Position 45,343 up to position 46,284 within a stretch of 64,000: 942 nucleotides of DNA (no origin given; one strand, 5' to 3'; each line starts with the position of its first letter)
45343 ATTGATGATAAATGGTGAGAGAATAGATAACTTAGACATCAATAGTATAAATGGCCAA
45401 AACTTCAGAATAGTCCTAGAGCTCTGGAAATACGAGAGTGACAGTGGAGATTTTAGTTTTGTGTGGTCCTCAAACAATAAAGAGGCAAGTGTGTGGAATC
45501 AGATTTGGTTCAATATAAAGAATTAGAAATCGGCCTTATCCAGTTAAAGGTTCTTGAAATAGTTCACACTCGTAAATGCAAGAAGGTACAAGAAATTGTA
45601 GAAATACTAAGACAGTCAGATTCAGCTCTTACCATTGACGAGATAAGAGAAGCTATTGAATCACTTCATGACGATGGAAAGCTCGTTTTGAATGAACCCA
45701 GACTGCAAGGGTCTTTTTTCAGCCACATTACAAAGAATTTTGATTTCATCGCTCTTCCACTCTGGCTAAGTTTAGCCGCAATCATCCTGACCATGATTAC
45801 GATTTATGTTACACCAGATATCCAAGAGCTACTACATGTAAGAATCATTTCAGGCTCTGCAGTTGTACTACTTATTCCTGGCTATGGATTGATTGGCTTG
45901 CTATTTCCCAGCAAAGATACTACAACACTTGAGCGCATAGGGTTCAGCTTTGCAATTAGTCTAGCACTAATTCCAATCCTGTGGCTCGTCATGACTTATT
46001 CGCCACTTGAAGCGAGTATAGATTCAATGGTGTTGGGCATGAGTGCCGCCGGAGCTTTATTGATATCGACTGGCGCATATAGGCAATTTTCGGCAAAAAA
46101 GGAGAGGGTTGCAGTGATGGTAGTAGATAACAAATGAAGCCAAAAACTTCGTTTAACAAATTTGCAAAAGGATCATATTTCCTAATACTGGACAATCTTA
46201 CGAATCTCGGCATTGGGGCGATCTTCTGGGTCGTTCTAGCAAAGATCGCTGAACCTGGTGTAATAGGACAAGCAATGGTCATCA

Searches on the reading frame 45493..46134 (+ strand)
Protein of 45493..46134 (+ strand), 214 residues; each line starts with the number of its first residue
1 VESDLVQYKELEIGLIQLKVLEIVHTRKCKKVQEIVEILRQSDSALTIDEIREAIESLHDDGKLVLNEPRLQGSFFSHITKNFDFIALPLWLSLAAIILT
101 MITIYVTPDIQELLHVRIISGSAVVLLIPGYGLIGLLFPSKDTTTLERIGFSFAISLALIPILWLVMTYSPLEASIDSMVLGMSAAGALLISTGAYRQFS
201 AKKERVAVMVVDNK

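Call 57: search_protein_families(library=pfam, proteins=[window:45493-46134:+], max_evalue=0.1)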
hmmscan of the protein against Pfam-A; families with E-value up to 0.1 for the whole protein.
window:45493-46134:+ (214 aa): 2 families
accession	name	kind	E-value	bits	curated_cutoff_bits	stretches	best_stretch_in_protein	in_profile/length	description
PF07760.16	DUF1616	-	8.2e-17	61.8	31.6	1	96-205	3-124/307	Protein of unknown function (DUF1616)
PF21100.3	MCM_C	-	0.077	13.3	27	0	18-64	8-53/64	MCM protein C-terminal winged helix-turn-helix domain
